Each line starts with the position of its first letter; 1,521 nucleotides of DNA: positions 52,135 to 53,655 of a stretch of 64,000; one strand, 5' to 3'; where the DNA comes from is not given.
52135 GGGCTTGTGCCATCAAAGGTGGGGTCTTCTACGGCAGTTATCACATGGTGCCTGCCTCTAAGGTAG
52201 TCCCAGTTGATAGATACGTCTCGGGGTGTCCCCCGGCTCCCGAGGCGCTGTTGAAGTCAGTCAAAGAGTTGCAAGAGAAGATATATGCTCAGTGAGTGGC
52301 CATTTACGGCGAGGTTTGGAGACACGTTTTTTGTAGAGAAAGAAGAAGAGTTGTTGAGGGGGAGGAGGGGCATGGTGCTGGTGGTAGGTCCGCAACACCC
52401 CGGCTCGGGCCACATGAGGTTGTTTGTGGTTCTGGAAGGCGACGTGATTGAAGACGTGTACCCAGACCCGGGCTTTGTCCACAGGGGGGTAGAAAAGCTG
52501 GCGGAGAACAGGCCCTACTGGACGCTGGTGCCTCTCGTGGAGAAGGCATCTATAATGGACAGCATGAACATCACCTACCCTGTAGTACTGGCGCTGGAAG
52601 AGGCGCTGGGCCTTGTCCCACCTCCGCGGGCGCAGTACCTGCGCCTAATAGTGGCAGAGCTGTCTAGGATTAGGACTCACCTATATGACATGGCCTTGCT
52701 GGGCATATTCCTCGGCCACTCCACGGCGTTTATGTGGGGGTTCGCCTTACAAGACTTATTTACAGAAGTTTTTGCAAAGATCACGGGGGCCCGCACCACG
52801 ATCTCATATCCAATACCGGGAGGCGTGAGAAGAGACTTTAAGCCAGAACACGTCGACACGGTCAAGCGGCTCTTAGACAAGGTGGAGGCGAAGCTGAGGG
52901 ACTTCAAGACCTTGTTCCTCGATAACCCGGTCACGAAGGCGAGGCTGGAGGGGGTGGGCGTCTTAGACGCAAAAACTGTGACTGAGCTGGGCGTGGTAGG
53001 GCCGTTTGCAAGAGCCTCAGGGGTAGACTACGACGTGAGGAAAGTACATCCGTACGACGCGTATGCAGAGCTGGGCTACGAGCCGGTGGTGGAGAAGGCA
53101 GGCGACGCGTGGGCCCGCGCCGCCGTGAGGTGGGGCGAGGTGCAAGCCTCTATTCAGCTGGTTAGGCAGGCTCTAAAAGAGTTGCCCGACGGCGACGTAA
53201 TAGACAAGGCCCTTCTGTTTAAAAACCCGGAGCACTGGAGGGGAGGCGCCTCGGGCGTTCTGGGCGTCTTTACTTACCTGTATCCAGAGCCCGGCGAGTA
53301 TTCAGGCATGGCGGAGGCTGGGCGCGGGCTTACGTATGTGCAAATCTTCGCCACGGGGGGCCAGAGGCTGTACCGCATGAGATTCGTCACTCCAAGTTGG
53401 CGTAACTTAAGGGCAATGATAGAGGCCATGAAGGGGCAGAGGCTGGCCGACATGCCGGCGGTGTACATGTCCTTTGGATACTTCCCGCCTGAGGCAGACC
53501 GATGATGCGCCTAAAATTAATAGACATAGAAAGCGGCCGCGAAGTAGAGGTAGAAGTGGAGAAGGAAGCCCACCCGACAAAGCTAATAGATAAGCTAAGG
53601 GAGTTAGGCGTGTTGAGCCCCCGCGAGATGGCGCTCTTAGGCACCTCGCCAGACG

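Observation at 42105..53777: A 2-oxoacid:ferredoxin oxidoreductase operon sits inside the complex-I (nuo) cluster and is translationally coupled to nuoI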

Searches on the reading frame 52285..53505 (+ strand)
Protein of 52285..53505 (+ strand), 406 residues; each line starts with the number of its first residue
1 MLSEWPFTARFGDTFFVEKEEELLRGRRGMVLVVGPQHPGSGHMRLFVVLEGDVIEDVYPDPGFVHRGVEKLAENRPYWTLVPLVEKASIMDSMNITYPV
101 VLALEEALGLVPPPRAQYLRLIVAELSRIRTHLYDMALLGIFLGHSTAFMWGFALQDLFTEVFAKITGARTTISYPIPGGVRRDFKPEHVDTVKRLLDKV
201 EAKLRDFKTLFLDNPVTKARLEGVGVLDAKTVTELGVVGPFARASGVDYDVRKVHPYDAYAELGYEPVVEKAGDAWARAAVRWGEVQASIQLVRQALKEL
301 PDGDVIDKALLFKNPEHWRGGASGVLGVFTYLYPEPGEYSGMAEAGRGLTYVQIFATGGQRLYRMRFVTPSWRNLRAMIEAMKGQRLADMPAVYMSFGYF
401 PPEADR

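Call 4: search_protein_families(library=pfam, proteins=[window:52285-53505:+])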
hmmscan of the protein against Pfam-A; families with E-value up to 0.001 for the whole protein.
window:52285-53505:+ (406 aa): 1 family
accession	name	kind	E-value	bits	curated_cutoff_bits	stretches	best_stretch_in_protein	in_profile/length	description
PF00346.24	Complex1_49kDa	-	3.1e-69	233.5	24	1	143-406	2-271/271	Respiratory-chain NADH dehydrogenase, 49 Kd subunit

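Call 17: search_protein_families(library=ncbifam, proteins=[window:52285-53505:+], max_evalue=0.01)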
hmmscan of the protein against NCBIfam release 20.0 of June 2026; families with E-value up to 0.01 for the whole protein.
window:52285-53505:+ (406 aa): 7 families
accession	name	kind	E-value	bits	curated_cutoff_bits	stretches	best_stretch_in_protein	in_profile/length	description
NF004739.1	PRK06075.1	equivalog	2.4e-111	372.2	360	1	31-406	2-384/384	NADH-quinone oxidoreductase subunit D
TIGR01962.1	NuoD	equivalog_domain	1.4e-78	264.4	459.35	1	30-396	3-376/386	NADH dehydrogenase (quinone) subunit D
NF008974.0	PRK12322.1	equivalog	5.2e-70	236.2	522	1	29-395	6-355/366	NADH-quinone oxidoreductase subunit D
NF040602.1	F420_dehyd_FpoD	exception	2e-67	227.8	600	1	28-406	6-372/372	F420H2 dehydrogenase subunit FpoD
NF009808.0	PRK13292.1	equivalog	2.1e-61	207.8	1156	1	29-406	407-791/791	NADH-quinone oxidoreductase subunit B/C/D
NF008728.0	PRK11742.1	equivalog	7.6e-58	196.3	840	1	30-399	215-591/598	NADH-quinone oxidoreductase subunit C/D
NF005649.0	PRK07415.1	equivalog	5.1e-56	190.4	583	1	29-397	10-385/394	NAD(P)H-quinone oxidoreductase subunit H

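Call 31: find_homologous_proteins(query=window:52285-53505:+, max_evalue=1e-20)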
Query window:52285-53505:+ (406 aa): 1459 proteins with E <= 1e-20 among 8000 candidates; the best 120 are listed.
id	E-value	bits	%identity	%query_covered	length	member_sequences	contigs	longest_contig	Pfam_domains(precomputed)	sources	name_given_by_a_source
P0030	2.6e-267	904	96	100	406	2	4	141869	PF00346.25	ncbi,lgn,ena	ncbi:MAG: NADH-quinone oxidoreductase subunit D [Pyrobaculum sp.]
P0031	6.4e-234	794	85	100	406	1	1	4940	PF00346.25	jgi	-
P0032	5.2e-229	778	83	100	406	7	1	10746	PF00346.25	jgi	-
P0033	3.8e-224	762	81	100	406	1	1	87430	PF00346.25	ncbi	ncbi:MAG: NADH-quinone oxidoreductase subunit D [Pyrobaculum sp.]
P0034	4.3e-222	755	80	100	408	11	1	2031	PF00346.25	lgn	-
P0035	1.3e-220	751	80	100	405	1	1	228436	PF00346.25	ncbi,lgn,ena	-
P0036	7.7e-220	748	80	100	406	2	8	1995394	PF00346.25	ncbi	ncbi:MAG: NADH-quinone oxidoreductase subunit D [Thermoproteus sp.]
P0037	1.5e-219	747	78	100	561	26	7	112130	PF00346.25,PF01058.30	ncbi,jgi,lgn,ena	ncbi:MAG: NADH-quinone oxidoreductase subunit D [Pyrobaculum sp.]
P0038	3.7e-218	742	80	100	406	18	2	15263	PF00346.25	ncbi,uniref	ncbi:MAG: NADH-quinone oxidoreductase subunit NuoD [Pyrobaculum sp.]|uniref:NADH-quinone oxidoreduct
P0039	1.4e-212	724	76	100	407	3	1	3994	PF00346.25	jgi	jgi:NADH-quinone oxidoreductase subunit D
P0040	4.1e-212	723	76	100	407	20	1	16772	PF00346.25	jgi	jgi:NADH-quinone oxidoreductase subunit D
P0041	1.1e-211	721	76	100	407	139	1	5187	PF00346.25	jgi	jgi:NADH-quinone oxidoreductase subunit D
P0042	6.3e-211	719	75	99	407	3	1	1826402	PF00346.25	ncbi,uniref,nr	ncbi:NADH dehydrogenase subunit D [Pyrobaculum islandicum DSM 4184]|uniref:NADH dehydrogenase subuni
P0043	9.7e-211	718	76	100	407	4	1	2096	PF00346.25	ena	-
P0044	5.1e-210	716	76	100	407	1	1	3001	PF00346.25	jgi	jgi:NADH-quinone oxidoreductase subunit D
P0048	8.5e-174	596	67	99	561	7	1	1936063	PF00346.25,PF01058.30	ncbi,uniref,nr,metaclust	ncbi:NADH-quinone oxidoreductase subunits B and D [Thermoproteus uzoniensis 768-20]|uniref:NADH-quin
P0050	1.9e-171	589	65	99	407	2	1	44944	PF00346.25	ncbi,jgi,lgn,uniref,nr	ncbi:MAG: NADH-quinone oxidoreductase subunit D [Thermoproteus sp. AZ2]|jgi:NADH-quinone oxidoreduct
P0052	9.0e-171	586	66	100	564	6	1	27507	PF00346.25,PF01058.30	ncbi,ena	-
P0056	1.8e-127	444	51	97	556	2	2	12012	PF00346.25,PF01058.30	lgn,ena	-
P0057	1.6e-116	408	50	93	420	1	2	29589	PF00346.25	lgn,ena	-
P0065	1.1e-111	392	47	97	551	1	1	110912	PF00346.25,PF01058.30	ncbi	-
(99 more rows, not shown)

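Call 32: find_encoding_contigs(protein=P0056, flank=10000, max_places=2)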
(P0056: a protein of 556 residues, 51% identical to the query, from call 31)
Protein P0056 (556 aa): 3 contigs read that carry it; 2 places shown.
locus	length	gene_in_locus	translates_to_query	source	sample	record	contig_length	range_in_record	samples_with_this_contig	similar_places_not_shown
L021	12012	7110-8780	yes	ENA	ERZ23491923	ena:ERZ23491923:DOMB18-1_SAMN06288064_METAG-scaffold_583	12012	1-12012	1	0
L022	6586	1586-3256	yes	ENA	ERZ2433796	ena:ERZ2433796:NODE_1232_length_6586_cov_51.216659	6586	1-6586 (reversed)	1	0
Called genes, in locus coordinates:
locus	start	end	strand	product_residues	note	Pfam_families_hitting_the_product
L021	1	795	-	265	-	?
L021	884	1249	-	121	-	-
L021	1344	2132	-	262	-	PF01656:CbiA, PF13614:AAA_31 (weak)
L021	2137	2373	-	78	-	-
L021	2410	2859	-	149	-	PF03692:CxxCxxCC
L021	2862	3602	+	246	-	PF02633:Creatininase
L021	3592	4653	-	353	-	PF01300:Sua5_yciO_yrdC, PF03481:Sua5_C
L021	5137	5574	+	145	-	-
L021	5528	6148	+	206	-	PF00146:NADHdh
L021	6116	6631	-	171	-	PF13484:Fer4_16 (faint), PF12797:Fer4_2 (weak), PF00037:Fer4 (weak), PF12837:Fer4_6 (weak), PF13237:Fer4_10, PF12838:Fer4_7, PF13187:Fer4_9, PF00037:Fer4, +7 more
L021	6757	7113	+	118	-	-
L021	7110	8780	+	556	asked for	PF01058:Oxidored_q6, PF00346:Complex1_49kDa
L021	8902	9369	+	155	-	-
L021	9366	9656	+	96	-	PF00420:Oxidored_q2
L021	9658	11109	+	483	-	PF00361:Proton_antipo_M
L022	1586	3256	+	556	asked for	PF01058:Oxidored_q6, PF00346:Complex1_49kDa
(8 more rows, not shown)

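Call 33: find_encoding_contigs(protein=P0065, flank=10000, max_places=2)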
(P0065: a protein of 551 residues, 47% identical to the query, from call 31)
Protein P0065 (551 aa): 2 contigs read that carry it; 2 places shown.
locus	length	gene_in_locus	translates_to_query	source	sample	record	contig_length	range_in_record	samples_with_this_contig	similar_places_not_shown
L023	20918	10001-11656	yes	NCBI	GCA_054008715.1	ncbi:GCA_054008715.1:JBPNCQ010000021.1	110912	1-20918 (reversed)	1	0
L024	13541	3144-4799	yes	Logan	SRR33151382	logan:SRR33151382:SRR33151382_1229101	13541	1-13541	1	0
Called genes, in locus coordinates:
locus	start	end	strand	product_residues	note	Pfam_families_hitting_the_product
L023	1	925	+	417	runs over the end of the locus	PF01497:Peripla_BP_2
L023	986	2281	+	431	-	PF01497:Peripla_BP_2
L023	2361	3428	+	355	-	PF01032:FecCD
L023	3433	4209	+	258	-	PF13476:AAA_23 (faint), PF13191:AAA_16 (faint), PF00005:ABC_tran, PF02463:SMC_N (faint), PF13304:AAA_21 (weak)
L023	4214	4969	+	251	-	PF13489:Methyltransf_23 (weak), PF01209:Ubie_methyltran, PF13649:Methyltransf_25, PF13847:Methyltransf_31, PF08241:Methyltransf_11, PF08242:Methyltransf_12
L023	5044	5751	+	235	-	PF00578:AhpC-TSA, PF08534:Redoxin, PF10417:1-cysPrx_C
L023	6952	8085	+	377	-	PF04208:MtrA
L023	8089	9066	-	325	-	-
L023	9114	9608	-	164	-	PF13183:Fer4_8 (faint), PF14697:Fer4_21 (weak), PF12797:Fer4_2 (faint), PF12837:Fer4_6 (weak), PF13237:Fer4_10, PF12838:Fer4_7, PF13187:Fer4_9 (weak), PF00037:Fer4, +2 more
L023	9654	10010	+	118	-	-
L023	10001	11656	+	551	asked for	PF01058:Oxidored_q6, PF00346:Complex1_49kDa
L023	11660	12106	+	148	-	-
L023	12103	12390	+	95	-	PF00420:Oxidored_q2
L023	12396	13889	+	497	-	PF00361:Proton_antipo_M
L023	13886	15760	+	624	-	PF00361:Proton_antipo_M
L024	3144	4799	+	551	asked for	PF01058:Oxidored_q6, PF00346:Complex1_49kDa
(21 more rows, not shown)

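Call 34: find_encoding_contigs(protein=P0057, flank=10000, max_places=2)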
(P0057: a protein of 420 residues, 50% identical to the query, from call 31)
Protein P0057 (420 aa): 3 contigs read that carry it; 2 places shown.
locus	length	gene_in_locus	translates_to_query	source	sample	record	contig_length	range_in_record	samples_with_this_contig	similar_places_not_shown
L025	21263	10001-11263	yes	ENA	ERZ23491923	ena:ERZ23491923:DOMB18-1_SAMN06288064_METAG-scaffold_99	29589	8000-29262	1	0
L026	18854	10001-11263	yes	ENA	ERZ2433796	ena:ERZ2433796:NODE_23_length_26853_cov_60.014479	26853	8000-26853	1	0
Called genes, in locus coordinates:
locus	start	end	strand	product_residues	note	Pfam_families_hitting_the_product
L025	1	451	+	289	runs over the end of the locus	PF01163:RIO1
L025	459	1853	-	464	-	PF01565:FAD_binding_4, PF02913:FAD-oxidase_C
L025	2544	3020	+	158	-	PF00499:Oxidored_q3 (weak)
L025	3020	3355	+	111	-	PF00420:Oxidored_q2 (weak)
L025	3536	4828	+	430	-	PF00361:Proton_antipo_M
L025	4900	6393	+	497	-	PF00361:Proton_antipo_M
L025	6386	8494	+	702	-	PF00662:Proton_antipo_N, PF00361:Proton_antipo_M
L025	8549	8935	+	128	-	-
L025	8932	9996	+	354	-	PF01058:Oxidored_q6, PF00329:Complex1_30kDa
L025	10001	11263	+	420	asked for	PF00346:Complex1_49kDa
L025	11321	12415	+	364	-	PF00146:NADHdh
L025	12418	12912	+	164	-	PF13183:Fer4_8 (faint), PF00037:Fer4, PF12837:Fer4_6 (weak), PF13237:Fer4_10 (weak), PF14697:Fer4_21, PF12838:Fer4_7, PF13187:Fer4_9, PF00037:Fer4 (weak), +3 more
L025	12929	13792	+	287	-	-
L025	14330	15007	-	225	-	-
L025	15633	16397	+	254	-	PF01784:DUF34_NIF3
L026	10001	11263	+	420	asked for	PF00346:Complex1_49kDa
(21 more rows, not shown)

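Call 51: search_solved_structures(query=window:52285-53505:+, show_alignments=1, max_evalue=1e-30)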
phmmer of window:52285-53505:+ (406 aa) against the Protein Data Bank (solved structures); distinct sequences matched with E-value up to 1e-30: 53.
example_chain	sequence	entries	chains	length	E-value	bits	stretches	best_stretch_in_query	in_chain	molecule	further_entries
6u8y_L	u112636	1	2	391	1.2e-61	212.1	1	32-406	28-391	NADH dehydrogenase subunit D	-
2fug_4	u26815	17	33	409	3.3e-60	207.3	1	28-398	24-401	NADH-quinone oxidoreductase chain 4 | NADH-QUINONE OXIDOREDUCTASE SUBUNIT 4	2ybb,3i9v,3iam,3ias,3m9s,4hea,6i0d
7zm7_C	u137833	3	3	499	6.5e-51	176.7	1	21-398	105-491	NADH-ubiquinone oxidoreductase 49 kDa subunit-like protein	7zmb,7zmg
5xtd_Q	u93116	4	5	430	7.1e-51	176.6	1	30-394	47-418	NADH dehydrogenase [ubiquinone] iron-sulfur protein 2, mitochondrial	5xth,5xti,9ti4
8qby_D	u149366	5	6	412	7.4e-51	176.5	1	30-404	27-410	NADH-quinone oxidoreductase subunit D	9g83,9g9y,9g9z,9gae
5xtb_Q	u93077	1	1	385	8.5e-51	176.3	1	31-394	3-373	NADH dehydrogenase [ubiquinone] iron-sulfur protein 2, mitochondrial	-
9cwt_Q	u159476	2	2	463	9.2e-51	176.2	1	30-394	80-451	NADH dehydrogenase [ubiquinone] iron-sulfur protein 2, mitochondrial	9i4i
5lnk_4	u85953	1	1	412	1.2e-50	175.8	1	30-394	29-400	Mitochondrial complex I, 49 kDa subunit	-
6q9b_S2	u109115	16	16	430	1.4e-50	175.6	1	30-394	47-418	NADH:ubiquinone oxidoreductase core subunit S2,NADH:ubiquinone oxidoreductase core subunit | NDUFS2 | NDUFB11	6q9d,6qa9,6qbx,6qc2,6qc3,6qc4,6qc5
6g2j_D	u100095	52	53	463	1.6e-50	175.4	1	28-394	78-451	NADH dehydrogenase [ubiquinone] iron-sulfur protein 2, mitochondrial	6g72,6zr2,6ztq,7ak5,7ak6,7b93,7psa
8e9g_D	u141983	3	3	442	1.8e-50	175.3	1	30-396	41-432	NADH-quinone oxidoreductase subunit D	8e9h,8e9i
6zk9_4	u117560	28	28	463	1.8e-50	175.2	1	30-394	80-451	Mitochondrial complex I, 49 kDa subunit | Mitochondrial complex I, ND4L subunit | Complex I-49kD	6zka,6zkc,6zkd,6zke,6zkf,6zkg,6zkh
7dgq_B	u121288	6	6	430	1.9e-50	175.1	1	30-394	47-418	NADH dehydrogenase [ubiquinone] iron-sulfur protein 2, mitochondrial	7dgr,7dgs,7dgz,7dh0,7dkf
5lc5_D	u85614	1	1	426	2.6e-50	174.7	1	30-394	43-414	NADH dehydrogenase [ubiquinone] iron-sulfur protein 2, mitochondrial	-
6gcs_C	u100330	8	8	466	2.6e-50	174.7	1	28-397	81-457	49-KDA PROTEIN (NUCM) | Subunit NUCM of NADH:Ubiquinone Oxidoreductase (Complex I) | NUCM protein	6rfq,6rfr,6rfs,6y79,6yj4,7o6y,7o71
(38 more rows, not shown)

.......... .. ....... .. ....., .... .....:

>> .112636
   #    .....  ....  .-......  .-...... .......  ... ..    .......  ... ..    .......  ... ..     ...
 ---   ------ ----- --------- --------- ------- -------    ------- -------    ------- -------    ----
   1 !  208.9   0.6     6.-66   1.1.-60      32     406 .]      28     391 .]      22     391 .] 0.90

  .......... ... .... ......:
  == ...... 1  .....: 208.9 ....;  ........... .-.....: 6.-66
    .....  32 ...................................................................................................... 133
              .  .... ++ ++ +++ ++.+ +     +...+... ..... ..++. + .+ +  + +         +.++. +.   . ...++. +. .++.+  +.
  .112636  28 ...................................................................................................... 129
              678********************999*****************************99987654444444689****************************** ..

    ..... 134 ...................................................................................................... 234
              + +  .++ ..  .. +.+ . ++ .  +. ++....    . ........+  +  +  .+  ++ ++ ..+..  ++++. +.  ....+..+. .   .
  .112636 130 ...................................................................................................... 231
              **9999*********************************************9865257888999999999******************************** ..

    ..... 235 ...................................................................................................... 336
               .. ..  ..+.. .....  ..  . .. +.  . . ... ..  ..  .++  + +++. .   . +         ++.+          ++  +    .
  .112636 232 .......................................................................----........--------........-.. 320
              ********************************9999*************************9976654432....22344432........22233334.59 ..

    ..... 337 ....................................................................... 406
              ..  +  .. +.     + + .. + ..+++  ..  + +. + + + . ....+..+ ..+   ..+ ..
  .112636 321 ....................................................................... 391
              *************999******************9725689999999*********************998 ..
